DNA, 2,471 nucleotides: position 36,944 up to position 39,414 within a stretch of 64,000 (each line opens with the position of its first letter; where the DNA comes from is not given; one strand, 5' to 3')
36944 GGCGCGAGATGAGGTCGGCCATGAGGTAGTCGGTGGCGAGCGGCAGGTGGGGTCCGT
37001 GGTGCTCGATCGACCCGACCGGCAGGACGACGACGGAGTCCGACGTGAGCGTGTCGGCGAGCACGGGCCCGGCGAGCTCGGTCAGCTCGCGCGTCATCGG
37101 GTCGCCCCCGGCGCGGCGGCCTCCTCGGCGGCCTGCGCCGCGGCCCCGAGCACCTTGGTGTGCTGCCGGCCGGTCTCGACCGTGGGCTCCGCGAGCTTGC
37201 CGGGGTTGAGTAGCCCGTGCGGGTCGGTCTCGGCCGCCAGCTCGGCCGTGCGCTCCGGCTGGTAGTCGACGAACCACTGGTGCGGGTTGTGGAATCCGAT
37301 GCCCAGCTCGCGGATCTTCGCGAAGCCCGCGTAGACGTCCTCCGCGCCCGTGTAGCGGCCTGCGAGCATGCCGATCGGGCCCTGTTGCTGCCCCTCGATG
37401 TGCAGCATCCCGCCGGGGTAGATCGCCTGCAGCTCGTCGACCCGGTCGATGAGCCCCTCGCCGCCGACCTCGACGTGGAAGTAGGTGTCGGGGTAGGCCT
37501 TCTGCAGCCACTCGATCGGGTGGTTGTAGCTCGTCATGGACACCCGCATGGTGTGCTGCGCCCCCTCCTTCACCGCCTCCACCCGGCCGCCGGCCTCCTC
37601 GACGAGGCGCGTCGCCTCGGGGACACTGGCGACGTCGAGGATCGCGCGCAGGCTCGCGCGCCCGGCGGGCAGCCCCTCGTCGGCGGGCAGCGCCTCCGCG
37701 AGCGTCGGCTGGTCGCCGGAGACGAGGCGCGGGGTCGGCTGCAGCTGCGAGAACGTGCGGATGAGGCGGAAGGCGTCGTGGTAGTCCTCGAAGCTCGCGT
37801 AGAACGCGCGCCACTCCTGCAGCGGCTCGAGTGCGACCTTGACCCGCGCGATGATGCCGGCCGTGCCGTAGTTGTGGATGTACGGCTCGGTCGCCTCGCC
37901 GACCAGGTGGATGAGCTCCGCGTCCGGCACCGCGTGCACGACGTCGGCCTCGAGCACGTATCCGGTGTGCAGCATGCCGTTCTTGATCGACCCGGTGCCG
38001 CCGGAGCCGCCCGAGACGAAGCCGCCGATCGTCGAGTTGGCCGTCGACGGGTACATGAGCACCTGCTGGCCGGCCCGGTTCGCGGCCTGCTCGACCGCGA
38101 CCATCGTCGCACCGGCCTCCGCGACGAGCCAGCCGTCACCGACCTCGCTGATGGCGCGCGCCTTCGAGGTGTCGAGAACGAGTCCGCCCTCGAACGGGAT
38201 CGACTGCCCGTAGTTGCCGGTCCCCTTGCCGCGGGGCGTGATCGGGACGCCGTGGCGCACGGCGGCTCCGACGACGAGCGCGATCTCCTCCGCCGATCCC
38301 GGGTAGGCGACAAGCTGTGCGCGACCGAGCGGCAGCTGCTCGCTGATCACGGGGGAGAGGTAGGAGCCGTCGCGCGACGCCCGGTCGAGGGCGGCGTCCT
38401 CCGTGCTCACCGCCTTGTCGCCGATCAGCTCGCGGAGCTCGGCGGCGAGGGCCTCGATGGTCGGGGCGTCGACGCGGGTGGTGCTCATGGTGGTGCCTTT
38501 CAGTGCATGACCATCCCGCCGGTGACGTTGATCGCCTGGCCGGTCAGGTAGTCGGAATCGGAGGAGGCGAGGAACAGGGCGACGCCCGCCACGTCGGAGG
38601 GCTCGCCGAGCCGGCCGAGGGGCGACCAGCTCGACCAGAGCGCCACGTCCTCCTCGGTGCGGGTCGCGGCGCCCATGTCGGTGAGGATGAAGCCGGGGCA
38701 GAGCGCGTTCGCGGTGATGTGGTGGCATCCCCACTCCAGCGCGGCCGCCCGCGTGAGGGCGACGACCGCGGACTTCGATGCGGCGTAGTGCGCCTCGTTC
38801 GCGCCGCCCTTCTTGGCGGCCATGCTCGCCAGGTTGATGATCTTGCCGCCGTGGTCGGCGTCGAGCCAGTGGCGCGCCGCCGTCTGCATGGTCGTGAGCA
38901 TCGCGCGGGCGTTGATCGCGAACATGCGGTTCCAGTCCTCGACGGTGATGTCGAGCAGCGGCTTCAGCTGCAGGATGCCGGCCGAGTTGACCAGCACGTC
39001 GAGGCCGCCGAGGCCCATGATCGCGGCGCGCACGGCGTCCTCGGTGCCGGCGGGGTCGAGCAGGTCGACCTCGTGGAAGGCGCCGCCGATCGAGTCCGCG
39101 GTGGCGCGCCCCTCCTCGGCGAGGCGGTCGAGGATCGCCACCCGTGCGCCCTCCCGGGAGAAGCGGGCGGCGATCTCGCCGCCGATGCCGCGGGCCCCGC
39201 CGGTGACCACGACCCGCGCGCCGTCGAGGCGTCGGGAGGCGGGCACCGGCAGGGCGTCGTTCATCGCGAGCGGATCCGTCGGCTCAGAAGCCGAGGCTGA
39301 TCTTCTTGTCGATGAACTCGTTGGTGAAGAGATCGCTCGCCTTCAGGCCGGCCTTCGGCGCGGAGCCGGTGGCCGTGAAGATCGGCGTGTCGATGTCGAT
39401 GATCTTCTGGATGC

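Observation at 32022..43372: Twelve-gene translationally coupled operon joining uricase/allantoinase/guanine deaminase to an uncharacterised ABC importer and six enzymes (candidate new N-heterocycle or damaged-purine catabolic system)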

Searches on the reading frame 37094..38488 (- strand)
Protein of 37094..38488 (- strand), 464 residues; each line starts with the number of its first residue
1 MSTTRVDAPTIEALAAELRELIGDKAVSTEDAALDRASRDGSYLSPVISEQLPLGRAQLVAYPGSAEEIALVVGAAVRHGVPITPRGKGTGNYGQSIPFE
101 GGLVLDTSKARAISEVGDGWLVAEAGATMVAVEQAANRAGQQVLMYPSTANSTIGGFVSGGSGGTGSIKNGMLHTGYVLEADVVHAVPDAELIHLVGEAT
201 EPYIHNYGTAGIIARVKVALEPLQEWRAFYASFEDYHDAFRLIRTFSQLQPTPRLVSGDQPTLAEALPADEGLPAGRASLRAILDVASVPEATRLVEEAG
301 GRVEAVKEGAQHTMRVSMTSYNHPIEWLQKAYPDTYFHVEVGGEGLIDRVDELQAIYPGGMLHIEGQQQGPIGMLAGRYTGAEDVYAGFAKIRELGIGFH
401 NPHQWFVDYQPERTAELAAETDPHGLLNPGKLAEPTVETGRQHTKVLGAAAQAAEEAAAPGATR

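Call 6: search_protein_families(library=pfam, proteins=[window:37094-38488:-], max_evalue=0.01)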
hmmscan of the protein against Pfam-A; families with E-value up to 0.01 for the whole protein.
window:37094-38488:- (464 aa): 1 family
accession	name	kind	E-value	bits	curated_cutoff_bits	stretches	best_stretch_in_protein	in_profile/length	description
PF01565.28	FAD_binding_4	-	3e-23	82.5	26.4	1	58-185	2-130/139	FAD binding domain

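Call 7: search_protein_families(library=ncbifam, proteins=[window:37094-38488:-], max_evalue=0.01)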
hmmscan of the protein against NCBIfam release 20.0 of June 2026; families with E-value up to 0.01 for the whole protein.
window:37094-38488:- (464 aa): 6 families
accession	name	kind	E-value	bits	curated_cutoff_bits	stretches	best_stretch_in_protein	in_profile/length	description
TIGR00387.1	glcD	equivalog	3.3e-15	55.9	567.9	1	60-199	1-140/413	glycolate oxidase subunit GlcD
NF008408.0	PRK11230.1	equivalog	2.5e-10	39.4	897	1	57-237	56-245/499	glycolate oxidase subunit GlcD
NF049975.1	2HglutDHaseYdiJ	equivalog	1.7e-08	32.7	1350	1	58-184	53-183/1018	D-2-hydroxyglutarate dehydrogenase YdiJ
TIGR01677.1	pln_FAD_oxido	subfamily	1.4e-06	27.1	383.1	1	56-230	33-221/560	FAD-dependent oxidoreductase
NF008439.0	PRK11282.1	equivalog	0.00025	20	284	0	68-173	10-117/358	glycolate oxidase subunit GlcE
NF010480.0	PRK13905.1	equivalog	0.0013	17.7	259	1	55-175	32-151/303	UDP-N-acetylmuramate dehydrogenase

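Call 31: search_solved_structures(query=window:37094-38488:-, max_evalue=0.01)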
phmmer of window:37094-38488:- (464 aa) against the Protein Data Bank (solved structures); distinct sequences matched with E-value up to 0.01: 28.
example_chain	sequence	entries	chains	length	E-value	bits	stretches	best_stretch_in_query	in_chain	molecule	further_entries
6v42_A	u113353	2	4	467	2.1e-43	152.1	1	11-432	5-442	FAD/FMN-containing dehydrogenase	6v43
3pm9_A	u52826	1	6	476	9.3e-12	47.8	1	44-222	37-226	Putative oxidoreductase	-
7qh2_C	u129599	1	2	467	4.2e-10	42.4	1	64-242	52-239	Lactate dehydrogenase (NAD(+),ferredoxin) subunit LctD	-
8jdb_A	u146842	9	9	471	7e-10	41.6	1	58-200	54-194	Probable D-lactate dehydrogenase, mitochondrial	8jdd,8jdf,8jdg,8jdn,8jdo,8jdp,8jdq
8jdc_A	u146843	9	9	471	7e-10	41.6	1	58-200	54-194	Probable D-lactate dehydrogenase, mitochondrial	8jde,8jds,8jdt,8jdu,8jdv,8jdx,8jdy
6lpn_A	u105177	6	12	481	2.4e-06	30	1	55-247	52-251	D-2-hydroxyglutarate dehydrogenase, mitochondrial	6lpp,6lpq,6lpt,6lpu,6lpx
4ml8_A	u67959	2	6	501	1e-05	27.9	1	59-238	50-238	Cytokinin oxidase 2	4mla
7pbg_A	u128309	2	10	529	1.1e-05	27.8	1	16-245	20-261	FAD-binding oxidoreductase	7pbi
9qgz_A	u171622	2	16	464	1.3e-05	27.6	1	19-214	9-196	Glycolate oxidase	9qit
9gov_A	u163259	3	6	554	7.1e-05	25.1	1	13-238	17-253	4-Allyl syringol oxidase from Streptomyces cavernae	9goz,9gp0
4bby_A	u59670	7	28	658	7.5e-05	25.1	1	58-253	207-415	ALKYLDIHYDROXYACETONEPHOSPHATE SYNTHASE, PEROXISOMAL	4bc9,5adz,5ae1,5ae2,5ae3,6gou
4bca_A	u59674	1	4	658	7.5e-05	25.1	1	58-253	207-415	ALKYLDIHYDROXYACETONEPHOSPHATE SYNTHASE, PEROXISOMAL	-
4bc7_A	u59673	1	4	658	0.0001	24.6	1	58-253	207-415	ALKYLDIHYDROXYACETONEPHOSPHATE SYNTHASE, PEROXISOMAL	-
8s7r_A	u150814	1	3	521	0.0015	20.8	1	55-166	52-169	Oxidoreductase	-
5fxd_A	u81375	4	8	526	0.0019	20.4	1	12-176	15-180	PROBABLE VANILLYL-ALCOHOL OXIDASE | EUGENOL OXIDASE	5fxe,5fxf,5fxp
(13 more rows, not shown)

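Call 35: search_solved_structures(query=window:37094-38488:-, max_evalue=1e-20, show_alignments=1)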
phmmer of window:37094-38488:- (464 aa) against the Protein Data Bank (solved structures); distinct sequences matched with E-value up to 1e-20: 1.
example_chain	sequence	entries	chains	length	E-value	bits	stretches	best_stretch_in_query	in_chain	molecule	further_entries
6v42_A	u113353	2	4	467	2.1e-43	152.1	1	11-432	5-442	FAD/FMN-containing dehydrogenase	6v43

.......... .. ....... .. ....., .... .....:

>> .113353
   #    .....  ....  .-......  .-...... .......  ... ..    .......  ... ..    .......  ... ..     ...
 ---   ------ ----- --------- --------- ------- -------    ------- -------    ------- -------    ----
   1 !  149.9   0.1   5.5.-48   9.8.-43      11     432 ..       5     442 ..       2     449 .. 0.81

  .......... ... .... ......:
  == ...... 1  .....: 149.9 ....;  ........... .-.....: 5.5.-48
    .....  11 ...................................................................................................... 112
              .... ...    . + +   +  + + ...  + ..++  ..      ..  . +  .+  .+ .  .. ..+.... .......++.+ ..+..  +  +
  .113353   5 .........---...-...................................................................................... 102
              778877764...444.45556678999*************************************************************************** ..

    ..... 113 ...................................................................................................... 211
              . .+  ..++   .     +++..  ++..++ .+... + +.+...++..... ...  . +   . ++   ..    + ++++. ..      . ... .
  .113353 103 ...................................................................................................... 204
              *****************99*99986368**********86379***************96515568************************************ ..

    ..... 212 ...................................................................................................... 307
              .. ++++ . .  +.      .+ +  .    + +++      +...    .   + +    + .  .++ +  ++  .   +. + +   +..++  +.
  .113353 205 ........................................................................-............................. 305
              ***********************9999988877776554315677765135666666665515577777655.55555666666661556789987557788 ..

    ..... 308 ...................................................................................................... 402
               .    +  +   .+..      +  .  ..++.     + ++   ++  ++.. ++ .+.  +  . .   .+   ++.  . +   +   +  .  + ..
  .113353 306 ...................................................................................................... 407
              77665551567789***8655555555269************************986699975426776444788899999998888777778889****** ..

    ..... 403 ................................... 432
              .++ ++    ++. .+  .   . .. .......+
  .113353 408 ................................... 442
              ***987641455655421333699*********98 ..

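Call 92: list_cluster_members(proteins=[P0241, window:37094-38488:-, window:36315-37097:-, window:42140-43372:-, window:35683-36318:-, window:45139-46440:-, window:44157-45116:+])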
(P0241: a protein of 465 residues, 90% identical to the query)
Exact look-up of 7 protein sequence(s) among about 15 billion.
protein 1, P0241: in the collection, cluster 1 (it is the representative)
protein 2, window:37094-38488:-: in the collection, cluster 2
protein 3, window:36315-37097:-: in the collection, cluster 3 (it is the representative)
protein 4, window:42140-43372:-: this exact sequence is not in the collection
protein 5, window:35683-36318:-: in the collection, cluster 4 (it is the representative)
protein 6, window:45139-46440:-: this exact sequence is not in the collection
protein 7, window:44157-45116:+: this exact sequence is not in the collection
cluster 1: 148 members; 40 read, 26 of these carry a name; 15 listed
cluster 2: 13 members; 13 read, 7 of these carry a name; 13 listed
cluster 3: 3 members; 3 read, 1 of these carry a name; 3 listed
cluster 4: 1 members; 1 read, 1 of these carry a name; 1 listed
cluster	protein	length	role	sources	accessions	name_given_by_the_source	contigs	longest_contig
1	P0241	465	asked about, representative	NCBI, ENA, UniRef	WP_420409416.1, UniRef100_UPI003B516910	FAD-binding oxidoreductase [Hoeflea sp.] | FAD-binding oxidoreductase n=1 Tax=Hoeflea sp. TaxID=1940281 RepID=UPI003B516910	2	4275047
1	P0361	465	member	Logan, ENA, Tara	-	strand:+ start:21971 stop:23368 length:1398 start_codon:yes stop_codon:yes ...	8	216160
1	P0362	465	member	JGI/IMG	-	FAD/FMN-containing dehydrogenase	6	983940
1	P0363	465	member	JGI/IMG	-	FAD/FMN-containing dehydrogenase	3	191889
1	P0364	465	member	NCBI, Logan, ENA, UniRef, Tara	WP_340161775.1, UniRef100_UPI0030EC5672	FAD-binding oxidoreductase [uncultured Hoeflea sp.] | FAD-binding oxidoreductase n=1 Tax=uncultured Hoeflea sp. TaxID=538666 RepID=UPI0030EC5672 | strand:- start:35359 stop:36756 length:1398 start_codon:yes stop_codon:yes ...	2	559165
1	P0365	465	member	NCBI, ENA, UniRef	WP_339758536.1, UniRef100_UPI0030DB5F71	FAD-binding oxidoreductase [uncultured Hoeflea sp.] | FAD-binding oxidoreductase n=1 Tax=uncultured Hoeflea sp. TaxID=538666 RepID=UPI0030DB5F71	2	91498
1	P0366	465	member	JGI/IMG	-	FAD/FMN-containing dehydrogenase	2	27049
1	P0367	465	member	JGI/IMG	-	FAD/FMN-containing dehydrogenase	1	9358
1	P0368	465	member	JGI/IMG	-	FAD/FMN-containing dehydrogenase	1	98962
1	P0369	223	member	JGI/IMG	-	FAD/FMN-containing dehydrogenase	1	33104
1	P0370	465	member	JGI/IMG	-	FAD/FMN-containing dehydrogenase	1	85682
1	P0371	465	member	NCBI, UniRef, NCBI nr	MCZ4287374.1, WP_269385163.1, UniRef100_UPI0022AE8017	FAD-binding oxidoreductase [Hoeflea alexandrii] | FAD-binding oxidoreductase n=1 Tax=Hoeflea alexandrii TaxID=288436 RepID=UPI0022AE8017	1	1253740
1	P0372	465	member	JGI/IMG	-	FAD/FMN-containing dehydrogenase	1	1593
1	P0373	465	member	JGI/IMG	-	FAD/FMN-containing dehydrogenase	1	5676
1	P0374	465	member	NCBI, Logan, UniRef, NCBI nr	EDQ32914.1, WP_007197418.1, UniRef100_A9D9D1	FAD/FMN-containing dehydrogenase [Hoeflea phototrophica DFL-43] | FAD/FMN-containing dehydrogenase n=1 Tax=Hoeflea phototrophica (strain DSM 17068 / NCIMB ... | FAD-binding oxidoreductase [Hoeflea phototrophica]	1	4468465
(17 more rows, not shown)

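Call 94: find_related_loci(query=A5, collection=metagenome_contigs, flank=10000)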
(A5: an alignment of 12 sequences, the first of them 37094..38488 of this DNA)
Query A5 (464 aa) in metagenome_contigs; peptide patterns used: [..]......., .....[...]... (x = any residue, [..] = any of these).
600 stretches matched a pattern (row limit reached: there are more); 459 encode a relative of the query (tblastn E <= 1e-3); the best 80 are kept; 80 distinct loci.
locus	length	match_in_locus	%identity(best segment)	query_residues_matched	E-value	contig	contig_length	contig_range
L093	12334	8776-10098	71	6-445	0e+0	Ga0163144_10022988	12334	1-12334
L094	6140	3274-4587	71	3-442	0e+0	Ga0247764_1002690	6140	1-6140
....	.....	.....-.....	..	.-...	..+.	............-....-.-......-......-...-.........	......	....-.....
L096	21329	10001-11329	71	1-442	0e+0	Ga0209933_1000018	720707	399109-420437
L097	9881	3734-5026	71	13-442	0e+0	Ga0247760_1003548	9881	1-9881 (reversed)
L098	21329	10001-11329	68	6-447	0e+0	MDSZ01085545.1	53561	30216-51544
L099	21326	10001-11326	69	2-442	0e+0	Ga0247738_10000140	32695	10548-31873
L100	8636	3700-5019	67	2-440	0e+0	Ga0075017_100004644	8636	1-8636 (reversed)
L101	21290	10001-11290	69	11-440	1e-179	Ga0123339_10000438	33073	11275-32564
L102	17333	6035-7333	69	7-440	4e-179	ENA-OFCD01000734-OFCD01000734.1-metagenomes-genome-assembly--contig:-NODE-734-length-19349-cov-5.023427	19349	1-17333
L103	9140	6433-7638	72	42-442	7e-179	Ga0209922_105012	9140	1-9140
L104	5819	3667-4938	67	9-432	0e+0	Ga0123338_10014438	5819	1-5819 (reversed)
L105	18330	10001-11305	65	6-442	2e-177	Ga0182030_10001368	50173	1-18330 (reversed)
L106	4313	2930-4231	67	9-442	0e+0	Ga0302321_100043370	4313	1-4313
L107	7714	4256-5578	62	2-440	2e-167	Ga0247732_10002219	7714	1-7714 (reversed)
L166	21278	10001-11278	34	22-432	7e-52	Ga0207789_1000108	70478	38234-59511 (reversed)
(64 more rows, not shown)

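Call 98: search_protein_families(library=pfam, proteins=[L166:1333-2034:+, L166:5581-6354:+, L166:6209-6862:+, L166:6835-8028:+, L166:9165-10094:+, L166:14238-14792:+, L166:14802-15779:+, L166:18091-18624:+, L166:19078-19563:+, L166:8234-9064:+], max_evalue=0.001)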
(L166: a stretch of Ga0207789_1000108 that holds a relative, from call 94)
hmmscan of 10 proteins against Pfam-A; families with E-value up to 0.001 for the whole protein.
L166:1333-2034:+ (233 aa): 3 families
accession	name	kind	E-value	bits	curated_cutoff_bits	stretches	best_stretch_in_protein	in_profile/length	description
PF03358.20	FMN_red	-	1.3e-13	51.3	24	1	79-169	54-141/152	NADPH-dependent FMN reductase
PF02525.22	Flavodoxin_2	-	1.7e-10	41.4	27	1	3-151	2-148/198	Flavodoxin-like fold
PF00258.30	Flavodoxin_1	-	4.8e-05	24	25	1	6-44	1-39/143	Flavodoxin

L166:5581-6354:+ (257 aa): 1 family
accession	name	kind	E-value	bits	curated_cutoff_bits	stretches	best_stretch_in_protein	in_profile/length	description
PF00857.26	Isochorismatase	-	2e-38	132.7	27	1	46-240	1-173/175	Isochorismatase domain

L166:6209-6862:+ (217 aa): 0 families

L166:6835-8028:+ (397 aa): 1 family
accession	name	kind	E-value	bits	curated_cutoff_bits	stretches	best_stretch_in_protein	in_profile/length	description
PF01425.27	Amidase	-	3.7e-60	204.7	27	2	21-190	45-212/445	Amidase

L166:9165-10094:+ (309 aa): 0 families

L166:14238-14792:+ (184 aa): 0 families

L166:14802-15779:+ (325 aa): 2 families
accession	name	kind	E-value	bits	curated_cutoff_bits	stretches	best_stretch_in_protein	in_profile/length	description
PF00941.27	FAD_binding_5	-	3.7e-36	124.9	27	1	31-196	5-169/170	FAD binding domain in molybdopterin dehydrogenase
PF03450.22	CO_deh_flav_C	-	1.2e-09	38.7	25.5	1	217-308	5-95/102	CO dehydrogenase flavoprotein C-terminal domain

L166:18091-18624:+ (177 aa): 3 families
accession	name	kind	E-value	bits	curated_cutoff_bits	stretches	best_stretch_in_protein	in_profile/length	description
PF01799.25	Fer2_2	-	6e-32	110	30.3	1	93-167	1-75/75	[2Fe-2S] binding domain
PF00111.32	Fer2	-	3.9e-07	30.3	21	1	27-73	3-50/77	2Fe-2S iron-sulfur cluster binding domain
PF13085.11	Fer2_3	-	1e-05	25.9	27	1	56-97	49-89/107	2Fe-2S iron-sulfur cluster binding domain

L166:19078-19563:+ (161 aa): 0 families

L166:8234-9064:+ (276 aa): 1 family
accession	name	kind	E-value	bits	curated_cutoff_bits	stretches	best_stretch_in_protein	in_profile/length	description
PF02633.19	Creatininase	-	2.3e-70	237.1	31.3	1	19-256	2-237/238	Creatinine amidohydrolase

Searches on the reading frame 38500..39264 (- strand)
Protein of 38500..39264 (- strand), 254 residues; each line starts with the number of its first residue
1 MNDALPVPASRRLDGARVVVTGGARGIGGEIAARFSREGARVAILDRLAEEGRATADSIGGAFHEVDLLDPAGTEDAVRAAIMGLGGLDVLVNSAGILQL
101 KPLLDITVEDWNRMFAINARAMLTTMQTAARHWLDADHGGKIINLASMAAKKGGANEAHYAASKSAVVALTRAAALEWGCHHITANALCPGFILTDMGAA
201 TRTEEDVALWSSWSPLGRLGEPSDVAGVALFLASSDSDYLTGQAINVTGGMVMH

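Call 6: search_protein_families(library=pfam, proteins=[window:38500-39264:-], max_evalue=0.01)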
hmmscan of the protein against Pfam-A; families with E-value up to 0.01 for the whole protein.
window:38500-39264:- (254 aa): 4 families
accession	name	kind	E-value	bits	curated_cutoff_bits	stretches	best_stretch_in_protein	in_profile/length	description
PF13561.12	adh_short_C2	-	1.2e-58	198.9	27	1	24-251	3-235/236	Enoyl-(Acyl carrier protein) reductase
PF00106.31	adh_short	-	3.7e-51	173.8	26.6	1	18-205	3-194/195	short chain dehydrogenase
PF08659.16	KR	-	5.6e-08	33.3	22.6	1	17-172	2-161/180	KR domain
PF01370.27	Epimerase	-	2e-07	31.2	20.9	1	18-186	1-171/240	NAD dependent epimerase/dehydratase family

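Call 7: search_protein_families(library=ncbifam, proteins=[window:38500-39264:-], max_evalue=0.01)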
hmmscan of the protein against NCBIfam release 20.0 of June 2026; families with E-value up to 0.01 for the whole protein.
window:38500-39264:- (254 aa): 228 families (the best 25 are shown)
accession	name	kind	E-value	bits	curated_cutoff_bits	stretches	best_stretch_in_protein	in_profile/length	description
NF005559.1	PRK07231.1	subfamily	5.2e-61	206.3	215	1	12-252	1-248/249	glucose 1-dehydrogenase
NF004198.0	PRK05653.1-3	equivalog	2.4e-60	204.1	296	1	12-253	4-248/248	3-oxoacyl-ACP reductase FabG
NF005472.0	PRK07067.1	equivalog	3.3e-59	200.5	338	1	11-253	2-256/257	L-iditol 2-dehydrogenase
TIGR02415.1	23BDH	subfamily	8.4e-56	189.2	304.35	1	19-253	4-253/254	acetoin reductase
NF005309.0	PRK06841.1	subfamily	7.5e-55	186.2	286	1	12-252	12-253/255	GolD/DthD family dehydrogenase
TIGR01830.1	3oxo_ACP_reduc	equivalog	2.5e-53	181.2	297.75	1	18-252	1-239/239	3-oxoacyl-[acyl-carrier-protein] reductase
NF006070.0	PRK08213.1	subfamily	2.2e-52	178.1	279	1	12-252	9-257/259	gluconate 5-dehydrogenase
NF009466.0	PRK12826.1-2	subfamily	3.2e-51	174.2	222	1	16-253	4-246/248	3-oxoacyl-ACP reductase FabG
NF004197.0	PRK05653.1-1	equivalog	3.7e-51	174.2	332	1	11-253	3-248/249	3-oxoacyl-ACP reductase FabG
NF052558.1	MBtsdlDhBudC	equivalog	8e-51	173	270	1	16-251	4-241/250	meso-2,3-butanediol dehydrogenase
TIGR01832.1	kduD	equivalog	1.9e-50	171.7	338.85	1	13-252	3-246/248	2-dehydro-3-deoxy-D-gluconate 5-dehydrogenase KduD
NF047923.1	pyridox_DH_SDR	equivalog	2.9e-50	171.1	325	1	15-252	3-241/243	pyridoxal 4-dehydrogenase, SDR-type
NF005067.0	PRK06484.1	equivalog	5.5e-50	170.4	713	1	17-252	11-252/524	short chain dehydrogenase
NF009093.0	PRK12429.1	subfamily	2.3e-48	164.8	258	1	13-253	3-258/259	3-hydroxybutyrate dehydrogenase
NF009468.0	PRK12826.1-4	equivalog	6.8e-48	163.6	318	1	11-253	3-249/256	SDR family oxidoreductase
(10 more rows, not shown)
